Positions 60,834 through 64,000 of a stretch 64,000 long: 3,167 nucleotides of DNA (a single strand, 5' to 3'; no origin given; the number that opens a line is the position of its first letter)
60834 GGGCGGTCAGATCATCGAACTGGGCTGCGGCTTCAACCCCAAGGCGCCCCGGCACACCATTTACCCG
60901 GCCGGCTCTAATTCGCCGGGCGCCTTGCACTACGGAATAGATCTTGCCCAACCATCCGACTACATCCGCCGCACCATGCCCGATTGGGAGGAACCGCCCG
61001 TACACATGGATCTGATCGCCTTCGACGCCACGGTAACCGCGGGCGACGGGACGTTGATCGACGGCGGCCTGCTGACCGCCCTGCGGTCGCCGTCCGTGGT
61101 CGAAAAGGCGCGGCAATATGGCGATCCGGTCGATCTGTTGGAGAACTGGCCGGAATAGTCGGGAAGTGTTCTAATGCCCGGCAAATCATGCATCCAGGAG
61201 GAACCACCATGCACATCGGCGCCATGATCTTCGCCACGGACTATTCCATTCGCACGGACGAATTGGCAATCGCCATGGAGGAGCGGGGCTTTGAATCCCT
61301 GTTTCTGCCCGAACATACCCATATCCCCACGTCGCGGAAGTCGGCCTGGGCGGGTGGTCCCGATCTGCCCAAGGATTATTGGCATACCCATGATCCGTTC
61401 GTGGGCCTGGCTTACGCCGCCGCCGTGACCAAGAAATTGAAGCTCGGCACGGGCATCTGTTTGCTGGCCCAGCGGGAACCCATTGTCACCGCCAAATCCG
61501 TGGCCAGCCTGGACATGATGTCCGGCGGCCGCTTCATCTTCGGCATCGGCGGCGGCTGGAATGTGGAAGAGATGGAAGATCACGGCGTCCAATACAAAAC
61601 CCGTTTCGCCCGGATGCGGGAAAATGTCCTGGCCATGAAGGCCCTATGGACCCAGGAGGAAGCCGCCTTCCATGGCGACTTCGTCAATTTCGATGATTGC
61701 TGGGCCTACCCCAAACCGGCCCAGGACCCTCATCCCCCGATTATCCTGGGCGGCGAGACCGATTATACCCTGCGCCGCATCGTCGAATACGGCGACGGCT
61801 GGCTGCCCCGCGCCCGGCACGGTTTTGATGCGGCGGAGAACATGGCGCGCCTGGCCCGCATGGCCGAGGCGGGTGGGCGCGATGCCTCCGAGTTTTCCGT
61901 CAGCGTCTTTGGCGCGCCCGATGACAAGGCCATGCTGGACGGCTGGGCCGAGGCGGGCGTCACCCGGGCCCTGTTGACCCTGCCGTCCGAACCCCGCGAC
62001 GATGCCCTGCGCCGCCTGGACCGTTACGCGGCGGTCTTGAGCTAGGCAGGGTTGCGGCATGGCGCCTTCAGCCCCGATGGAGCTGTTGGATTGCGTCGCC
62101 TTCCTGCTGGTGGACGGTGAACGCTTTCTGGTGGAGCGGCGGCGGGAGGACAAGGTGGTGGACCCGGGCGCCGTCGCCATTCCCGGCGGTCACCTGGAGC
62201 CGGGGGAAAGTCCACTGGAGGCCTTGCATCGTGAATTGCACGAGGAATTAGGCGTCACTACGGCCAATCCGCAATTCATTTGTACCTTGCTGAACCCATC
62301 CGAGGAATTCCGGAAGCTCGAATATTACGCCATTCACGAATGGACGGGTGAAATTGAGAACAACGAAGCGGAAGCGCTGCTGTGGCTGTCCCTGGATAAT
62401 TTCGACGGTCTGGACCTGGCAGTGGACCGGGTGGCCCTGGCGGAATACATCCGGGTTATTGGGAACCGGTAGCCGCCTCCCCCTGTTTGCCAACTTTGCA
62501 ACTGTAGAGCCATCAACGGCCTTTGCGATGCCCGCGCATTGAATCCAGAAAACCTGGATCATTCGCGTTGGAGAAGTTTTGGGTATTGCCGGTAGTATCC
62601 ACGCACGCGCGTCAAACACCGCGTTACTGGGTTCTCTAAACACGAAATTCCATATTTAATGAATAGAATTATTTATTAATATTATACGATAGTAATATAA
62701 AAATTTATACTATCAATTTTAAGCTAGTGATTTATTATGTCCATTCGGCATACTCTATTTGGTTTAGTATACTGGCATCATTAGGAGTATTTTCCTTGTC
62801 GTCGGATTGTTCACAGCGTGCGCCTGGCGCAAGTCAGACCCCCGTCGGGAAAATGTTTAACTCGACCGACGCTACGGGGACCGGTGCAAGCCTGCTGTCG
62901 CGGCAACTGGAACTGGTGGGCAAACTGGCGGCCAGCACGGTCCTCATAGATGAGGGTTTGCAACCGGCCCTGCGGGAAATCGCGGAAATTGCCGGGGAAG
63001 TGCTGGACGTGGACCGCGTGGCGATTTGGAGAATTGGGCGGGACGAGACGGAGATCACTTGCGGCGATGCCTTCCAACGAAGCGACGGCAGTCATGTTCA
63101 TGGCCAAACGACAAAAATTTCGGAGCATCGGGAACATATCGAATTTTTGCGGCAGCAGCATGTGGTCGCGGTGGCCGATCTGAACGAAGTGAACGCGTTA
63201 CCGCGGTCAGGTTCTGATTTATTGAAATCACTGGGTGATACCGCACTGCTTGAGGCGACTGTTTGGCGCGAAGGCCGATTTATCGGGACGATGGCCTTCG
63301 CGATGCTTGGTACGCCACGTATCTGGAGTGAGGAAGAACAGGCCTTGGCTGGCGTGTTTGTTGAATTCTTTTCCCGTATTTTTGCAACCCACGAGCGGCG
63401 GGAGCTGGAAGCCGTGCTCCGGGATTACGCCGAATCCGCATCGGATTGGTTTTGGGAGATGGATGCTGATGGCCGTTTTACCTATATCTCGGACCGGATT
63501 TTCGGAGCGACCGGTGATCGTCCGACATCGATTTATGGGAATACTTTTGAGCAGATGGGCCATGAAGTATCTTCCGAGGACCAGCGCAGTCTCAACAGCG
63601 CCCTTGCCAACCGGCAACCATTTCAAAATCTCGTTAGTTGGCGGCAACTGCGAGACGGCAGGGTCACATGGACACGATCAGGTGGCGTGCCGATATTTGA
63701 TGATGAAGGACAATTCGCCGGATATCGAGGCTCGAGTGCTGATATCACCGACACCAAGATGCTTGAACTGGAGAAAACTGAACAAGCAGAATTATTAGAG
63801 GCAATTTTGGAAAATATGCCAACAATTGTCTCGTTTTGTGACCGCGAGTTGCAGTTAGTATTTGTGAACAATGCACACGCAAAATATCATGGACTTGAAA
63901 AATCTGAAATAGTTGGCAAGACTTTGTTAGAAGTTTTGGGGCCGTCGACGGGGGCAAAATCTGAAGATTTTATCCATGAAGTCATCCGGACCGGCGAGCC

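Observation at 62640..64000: Very AT-rich island followed by a compositionally mosaic GAF-PAS sensor gene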

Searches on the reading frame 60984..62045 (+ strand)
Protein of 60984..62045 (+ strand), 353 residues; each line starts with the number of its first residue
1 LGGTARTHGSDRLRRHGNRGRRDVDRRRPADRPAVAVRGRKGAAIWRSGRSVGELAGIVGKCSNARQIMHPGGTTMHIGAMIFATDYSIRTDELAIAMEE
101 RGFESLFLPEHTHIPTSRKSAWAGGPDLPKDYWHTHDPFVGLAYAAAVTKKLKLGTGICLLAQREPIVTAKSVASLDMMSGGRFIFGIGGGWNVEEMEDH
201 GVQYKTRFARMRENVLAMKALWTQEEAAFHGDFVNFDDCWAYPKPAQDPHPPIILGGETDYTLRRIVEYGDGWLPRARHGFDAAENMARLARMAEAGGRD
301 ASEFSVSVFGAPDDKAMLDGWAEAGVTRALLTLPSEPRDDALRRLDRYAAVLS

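Call 11: search_protein_families(library=pfam, proteins=[window:60984-62045:+], max_evalue=0.01)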
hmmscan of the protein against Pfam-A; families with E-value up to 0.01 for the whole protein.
window:60984-62045:+ (353 aa): 1 family
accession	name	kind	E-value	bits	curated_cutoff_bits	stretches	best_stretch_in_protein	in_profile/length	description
PF00296.26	Bac_luciferase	-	1.2e-51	176.4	27.9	1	91-310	25-226/314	Luciferase-like monooxygenase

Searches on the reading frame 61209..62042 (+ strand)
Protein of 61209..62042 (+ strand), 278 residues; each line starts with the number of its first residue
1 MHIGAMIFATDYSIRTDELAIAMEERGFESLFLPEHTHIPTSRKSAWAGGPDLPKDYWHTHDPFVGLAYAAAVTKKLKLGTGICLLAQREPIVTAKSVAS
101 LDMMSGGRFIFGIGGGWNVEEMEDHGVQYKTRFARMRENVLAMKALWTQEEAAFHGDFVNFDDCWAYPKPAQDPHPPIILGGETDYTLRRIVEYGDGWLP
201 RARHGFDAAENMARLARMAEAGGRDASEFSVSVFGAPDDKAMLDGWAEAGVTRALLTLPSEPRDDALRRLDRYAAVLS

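Call 36: find_related_loci(query=window:61209-62042:+, collection=genome_contigs, flank=10000)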
Query window:61209-62042:+ (278 aa) in genome_contigs; peptide patterns used: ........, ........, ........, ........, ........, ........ (x = any residue, [..] = any of these).
155 stretches matched a pattern; 146 encode a relative of the query (tblastn E <= 1e-3); the best 80 are kept; 80 distinct loci.
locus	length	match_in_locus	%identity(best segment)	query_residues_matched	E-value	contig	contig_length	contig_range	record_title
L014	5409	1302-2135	96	1-278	0e+0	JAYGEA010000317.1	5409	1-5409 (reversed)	MAG: Alphaproteobacteria bacterium isolate OC3_3000m_MAG_220 OC3_3000m_contig_1364383, whole genome shotgun sequence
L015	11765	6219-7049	85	1-277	1e-164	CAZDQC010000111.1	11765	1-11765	MAG TPA_asm: uncultured Rhodospirillaceae bacterium isolate SRP077602_co9_671 genome assembly, contig: NODE_7496_length_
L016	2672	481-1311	86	1-277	6e-167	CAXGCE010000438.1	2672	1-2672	MAG TPA_asm: uncultured Alphaproteobacteria bacterium isolate ERR598985_binner12_Refined_58 genome assembly, contig: ERZ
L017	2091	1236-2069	86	1-278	1e-166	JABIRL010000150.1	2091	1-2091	MAG: Rhodospirillaceae bacterium isolate SI072_bin164 k141_1433353, whole genome shotgun sequence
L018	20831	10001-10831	87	1-277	8e-154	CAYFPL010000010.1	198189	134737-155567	MAG TPA_asm: uncultured Rhodospirillaceae bacterium isolate ERP019367_co1_99 genome assembly, contig: NODE_87_length_198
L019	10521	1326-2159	82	1-278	1e-150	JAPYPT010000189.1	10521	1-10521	MAG: Alphaproteobacteria bacterium isolate PW10.maxbin2.068 PW10_7161_length_10521_cov_8.740875, whole genome shotgun se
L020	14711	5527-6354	83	1-276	9e-150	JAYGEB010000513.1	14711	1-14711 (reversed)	MAG: Alphaproteobacteria bacterium isolate OC6_4000m_MAG_82 OC6_4000m_contig_718565, whole genome shotgun sequence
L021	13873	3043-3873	77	1-277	6e-148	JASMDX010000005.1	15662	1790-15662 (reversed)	MAG: Alphaproteobacteria bacterium isolate ETNP3_MAG_51 c_000000077550, whole genome shotgun sequence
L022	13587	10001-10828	76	1-276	4e-148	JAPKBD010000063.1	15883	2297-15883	MAG: Alphaproteobacteria bacterium isolate ANT-29 NODE_2794_length_15883_cov_5.462345, whole genome shotgun sequence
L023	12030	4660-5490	78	1-277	1e-142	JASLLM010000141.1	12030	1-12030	MAG: Alphaproteobacteria bacterium isolate Arabian10_MAG_24 NODE_141_length_12030_cov_8.231072, whole genome shotgun seq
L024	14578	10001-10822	79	1-274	1e-142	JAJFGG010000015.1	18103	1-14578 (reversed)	MAG: Alphaproteobacteria bacterium isolate OFTM58 OFTM58_14, whole genome shotgun sequence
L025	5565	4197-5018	80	1-274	3e-143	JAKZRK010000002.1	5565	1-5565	MAG: Alphaproteobacteria bacterium isolate Langseth_MAG_00005 Langseth_MAG_00005_000000000002, whole genome shotgun sequ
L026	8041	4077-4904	79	1-276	3e-142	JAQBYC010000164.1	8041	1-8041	MAG: Proteobacteria bacterium isolate casp150-mb.302 NODE_22394_length_8041_cov_0.154873, whole genome shotgun sequence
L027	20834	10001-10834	78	1-278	2e-141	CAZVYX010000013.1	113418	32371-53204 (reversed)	MAG TPA_asm: uncultured Rhodospirillaceae bacterium isolate SRP200020_co2_21 genome assembly, contig: NODE_139_length_11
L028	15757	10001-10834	77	1-278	9e-141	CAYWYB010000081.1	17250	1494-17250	MAG TPA_asm: uncultured Rhodospirillaceae bacterium isolate SRP167671_co2_53 genome assembly, contig: NODE_4327_length_1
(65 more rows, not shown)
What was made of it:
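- The luciferase-like neighbour retrieved 80 related loci (call 36).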

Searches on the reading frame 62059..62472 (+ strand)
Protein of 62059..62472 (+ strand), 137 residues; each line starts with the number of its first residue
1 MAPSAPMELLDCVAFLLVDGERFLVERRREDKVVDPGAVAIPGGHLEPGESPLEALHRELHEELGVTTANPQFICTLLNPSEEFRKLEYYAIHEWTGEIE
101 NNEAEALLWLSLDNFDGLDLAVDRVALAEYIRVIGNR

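Call 11: search_protein_families(library=pfam, proteins=[window:62059-62472:+], max_evalue=0.01)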
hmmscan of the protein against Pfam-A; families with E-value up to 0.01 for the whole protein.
window:62059-62472:+ (137 aa): 3 families
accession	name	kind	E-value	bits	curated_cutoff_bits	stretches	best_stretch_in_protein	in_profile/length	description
PF00293.34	NUDIX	-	7.4e-16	58.8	21.1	1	14-115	7-118/134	NUDIX domain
PF14815.12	NUDIX_4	-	1.3e-05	25.3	35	1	14-120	2-103/113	NUDIX domain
PF22327.2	Nudt16-like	-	0.0031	17.9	27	1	37-73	33-70/161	U8 snoRNA-decapping enzyme-like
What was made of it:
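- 62059..62472 (+): Resident NUDIX hydrolase gene, the left flank of the insertion. Pfam NUDIX, 7e-16 (call 11).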

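Call 12: find_encoding_contigs(protein=window:62059-62469:+, flank=10000, max_places=8)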
Protein window:62059-62469:+ (137 aa): 22 contigs read that carry it; 8 places shown.
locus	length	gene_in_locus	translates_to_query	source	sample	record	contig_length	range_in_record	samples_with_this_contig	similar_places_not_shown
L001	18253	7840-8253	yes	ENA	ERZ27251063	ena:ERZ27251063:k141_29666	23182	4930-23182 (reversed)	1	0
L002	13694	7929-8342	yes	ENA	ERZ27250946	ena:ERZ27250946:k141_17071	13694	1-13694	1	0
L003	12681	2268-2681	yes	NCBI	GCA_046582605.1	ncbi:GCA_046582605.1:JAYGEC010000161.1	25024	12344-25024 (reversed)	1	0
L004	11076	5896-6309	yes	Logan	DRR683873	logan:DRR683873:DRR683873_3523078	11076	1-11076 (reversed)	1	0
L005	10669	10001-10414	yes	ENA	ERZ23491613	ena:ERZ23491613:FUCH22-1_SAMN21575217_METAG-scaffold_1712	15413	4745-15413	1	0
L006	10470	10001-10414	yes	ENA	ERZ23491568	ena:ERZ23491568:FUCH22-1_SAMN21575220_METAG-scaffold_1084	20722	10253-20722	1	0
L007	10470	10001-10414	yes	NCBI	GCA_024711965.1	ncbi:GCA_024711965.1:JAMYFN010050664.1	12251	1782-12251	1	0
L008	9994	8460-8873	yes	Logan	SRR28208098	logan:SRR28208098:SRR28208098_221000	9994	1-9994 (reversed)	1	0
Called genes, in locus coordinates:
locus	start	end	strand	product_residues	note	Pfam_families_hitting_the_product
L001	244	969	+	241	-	PF05099:TerB, PF00226:DnaJ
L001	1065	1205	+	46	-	PF10262:Rdx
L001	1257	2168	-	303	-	PF00743:FMO-like, PF07992:Pyr_redox_2, PF13434:Lys_Orn_oxgnase (faint), PF13738:Pyr_redox_3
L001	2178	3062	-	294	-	-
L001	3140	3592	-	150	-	PF00903:Glyoxalase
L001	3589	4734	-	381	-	PF03594:BenE, PF16983:MFS_MOT1 (faint)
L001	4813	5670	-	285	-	PF01557:FAA_hydrolase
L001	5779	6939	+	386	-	-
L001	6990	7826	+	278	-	PF00296:Bac_luciferase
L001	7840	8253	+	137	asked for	PF00293:NUDIX, PF14815:NUDIX_4 (faint)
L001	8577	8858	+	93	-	-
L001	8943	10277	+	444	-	PF08447:PAS_3 (faint), PF13188:PAS_8 (faint), PF08448:PAS_4 (weak), PF00512:HisKA (faint), PF00989:PAS (weak), PF08448:PAS_4, PF13426:PAS_9 (weak)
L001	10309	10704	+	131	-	PF02518:HATPase_c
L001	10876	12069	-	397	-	PF01266:DAO (faint), PF01494:FAD_binding_3, PF01593:Amino_oxidase (faint)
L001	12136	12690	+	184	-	PF00903:Glyoxalase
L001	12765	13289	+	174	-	PF00072:Response_reg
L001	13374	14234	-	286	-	PF01557:FAA_hydrolase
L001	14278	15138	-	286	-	PF00753:Lactamase_B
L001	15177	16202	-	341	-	PF01212:Beta_elim_lyase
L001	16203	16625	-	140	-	PF14464:Prok-JAB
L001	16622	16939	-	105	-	-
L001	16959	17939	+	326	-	PF00849:PseudoU_synth_2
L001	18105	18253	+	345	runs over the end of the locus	PF00140:Sigma70_r1_2, PF04542:Sigma70_r2, PF04545:Sigma70_r4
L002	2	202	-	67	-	?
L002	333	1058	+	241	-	PF05099:TerB, PF00226:DnaJ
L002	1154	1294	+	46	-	PF10262:Rdx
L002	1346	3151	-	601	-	PF00743:FMO-like, PF01494:FAD_binding_3 (faint), PF07992:Pyr_redox_2, PF13434:Lys_Orn_oxgnase (faint), PF00070:Pyr_redox (faint), PF13738:Pyr_redox_3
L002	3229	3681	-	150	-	PF00903:Glyoxalase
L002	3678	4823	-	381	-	PF03594:BenE, PF16983:MFS_MOT1 (faint)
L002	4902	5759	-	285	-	PF01557:FAA_hydrolase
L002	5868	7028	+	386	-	-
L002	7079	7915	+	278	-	PF00296:Bac_luciferase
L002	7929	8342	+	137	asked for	PF00293:NUDIX, PF14815:NUDIX_4 (faint)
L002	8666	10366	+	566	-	PF01590:GAF, PF08448:PAS_4 (weak), PF13188:PAS_8 (faint), PF08447:PAS_3 (faint), PF00989:PAS (weak), PF08448:PAS_4, PF13426:PAS_9 (weak)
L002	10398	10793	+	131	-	PF02518:HATPase_c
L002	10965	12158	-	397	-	PF01266:DAO (faint), PF01494:FAD_binding_3, PF01593:Amino_oxidase (faint)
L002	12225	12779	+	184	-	PF00903:Glyoxalase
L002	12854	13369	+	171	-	PF00072:Response_reg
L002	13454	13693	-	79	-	?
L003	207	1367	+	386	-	-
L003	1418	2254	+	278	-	PF00296:Bac_luciferase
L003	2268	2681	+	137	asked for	PF00293:NUDIX, PF14815:NUDIX_4 (faint)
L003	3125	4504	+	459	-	PF01590:GAF, PF08448:PAS_4 (weak), PF13188:PAS_8 (faint), PF08447:PAS_3 (faint), PF00989:PAS (weak), PF08448:PAS_4, PF13426:PAS_9 (weak)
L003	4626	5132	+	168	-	PF02518:HATPase_c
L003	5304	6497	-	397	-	PF01266:DAO (faint), PF01494:FAD_binding_3, PF01593:Amino_oxidase (faint)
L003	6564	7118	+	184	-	PF00903:Glyoxalase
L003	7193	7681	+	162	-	PF00072:Response_reg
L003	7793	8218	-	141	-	PF01557:FAA_hydrolase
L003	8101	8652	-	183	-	PF01557:FAA_hydrolase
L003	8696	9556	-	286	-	PF00753:Lactamase_B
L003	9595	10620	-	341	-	PF01212:Beta_elim_lyase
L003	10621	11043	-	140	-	PF14464:Prok-JAB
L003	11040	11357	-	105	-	-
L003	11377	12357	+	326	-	PF00849:PseudoU_synth_2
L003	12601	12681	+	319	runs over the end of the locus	PF00140:Sigma70_r1_2, PF04542:Sigma70_r2, PF04545:Sigma70_r4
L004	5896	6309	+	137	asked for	PF00293:NUDIX, PF14815:NUDIX_4 (faint)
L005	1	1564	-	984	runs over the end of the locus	PF01968:Hydantoinase_A, PF19278:Hydant_A_C, PF02538:Hydantoinase_B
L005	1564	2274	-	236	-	-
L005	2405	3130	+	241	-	PF05099:TerB, PF00226:DnaJ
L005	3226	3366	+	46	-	PF10262:Rdx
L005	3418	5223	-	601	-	PF00743:FMO-like, PF01494:FAD_binding_3 (faint), PF07992:Pyr_redox_2, PF13434:Lys_Orn_oxgnase (faint), PF00070:Pyr_redox (faint), PF13738:Pyr_redox_3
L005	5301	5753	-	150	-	PF00903:Glyoxalase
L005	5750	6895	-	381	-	PF03594:BenE, PF16983:MFS_MOT1 (faint)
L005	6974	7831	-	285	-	PF01557:FAA_hydrolase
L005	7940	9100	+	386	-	-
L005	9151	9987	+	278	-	PF00296:Bac_luciferase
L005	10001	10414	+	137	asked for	PF00293:NUDIX, PF14815:NUDIX_4 (faint)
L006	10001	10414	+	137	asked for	PF00293:NUDIX, PF14815:NUDIX_4 (faint)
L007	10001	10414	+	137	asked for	PF00293:NUDIX, PF14815:NUDIX_4 (faint)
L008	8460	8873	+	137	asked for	PF00293:NUDIX, PF14815:NUDIX_4 (faint)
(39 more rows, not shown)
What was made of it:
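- The extra nonsense alleles in L001 and L003 come from contigs that also show broken conserved genes (call 12), so they may be assembly errors. Both reading frames are open and are called as genes in several assemblies (call 12).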

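Call 52: search_protein_families(library=pfam, proteins=[L002:12854-13366:+], max_evalue=0.001)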
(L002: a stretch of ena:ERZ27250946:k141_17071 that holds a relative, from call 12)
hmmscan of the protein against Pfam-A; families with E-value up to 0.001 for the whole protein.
L002:12854-13366:+ (171 aa): 1 family
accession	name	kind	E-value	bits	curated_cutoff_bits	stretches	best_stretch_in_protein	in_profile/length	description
PF00072.30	Response_reg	-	7.9e-15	55.4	30.2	1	57-165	1-110/111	Response regulator receiver domain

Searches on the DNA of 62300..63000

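Call 34: search_rna_families(source=window, start=62300, end=63000, threshold=evalue, max_evalue=1)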
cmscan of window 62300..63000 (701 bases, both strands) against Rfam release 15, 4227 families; matches with E-value up to 1: 0.
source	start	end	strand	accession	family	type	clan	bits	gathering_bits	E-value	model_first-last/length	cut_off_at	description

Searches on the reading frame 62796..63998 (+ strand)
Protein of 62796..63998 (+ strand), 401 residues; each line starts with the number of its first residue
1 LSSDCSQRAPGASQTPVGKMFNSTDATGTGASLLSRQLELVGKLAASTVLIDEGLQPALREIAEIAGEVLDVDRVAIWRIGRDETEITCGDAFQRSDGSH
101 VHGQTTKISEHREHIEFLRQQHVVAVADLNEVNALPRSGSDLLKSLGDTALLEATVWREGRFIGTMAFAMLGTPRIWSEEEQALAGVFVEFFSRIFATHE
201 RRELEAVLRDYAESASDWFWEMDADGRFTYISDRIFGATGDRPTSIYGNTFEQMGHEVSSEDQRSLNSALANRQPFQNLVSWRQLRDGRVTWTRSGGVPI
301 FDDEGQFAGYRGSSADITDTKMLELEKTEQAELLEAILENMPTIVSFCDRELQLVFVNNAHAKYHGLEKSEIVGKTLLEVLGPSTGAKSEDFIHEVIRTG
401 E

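Call 11: search_protein_families(library=pfam, proteins=[window:62796-63998:+], max_evalue=0.01)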
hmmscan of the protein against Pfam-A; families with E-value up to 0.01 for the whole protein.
window:62796-63998:+ (401 aa): 6 families
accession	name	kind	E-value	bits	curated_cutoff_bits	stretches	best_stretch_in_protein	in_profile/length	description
PF08448.16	PAS_4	-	9.1e-16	58.5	23.1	2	213-320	2-108/110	PAS fold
PF00989.32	PAS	-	2.2e-12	47.4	22.6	2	333-401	2-70/113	PAS fold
PF13426.13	PAS_9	-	6e-09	36.6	27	1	345-401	4-57/103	PAS domain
PF01590.32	GAF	-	1.4e-08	35.8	22.4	1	55-192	2-129/133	GAF domain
PF13188.13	PAS_8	-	1.5e-07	31.5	21.8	1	332-386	1-55/65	PAS domain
PF08447.18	PAS_3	-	1.1e-06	29.2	25.6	1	229-312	2-87/89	PAS fold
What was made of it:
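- On Sensor histidine kinase (HisKA/HATPase_c class): Pfam GAF 1.4e-8, PAS_4 9e-16, PAS 2e-12, all above the curated cut-offs (call 11).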
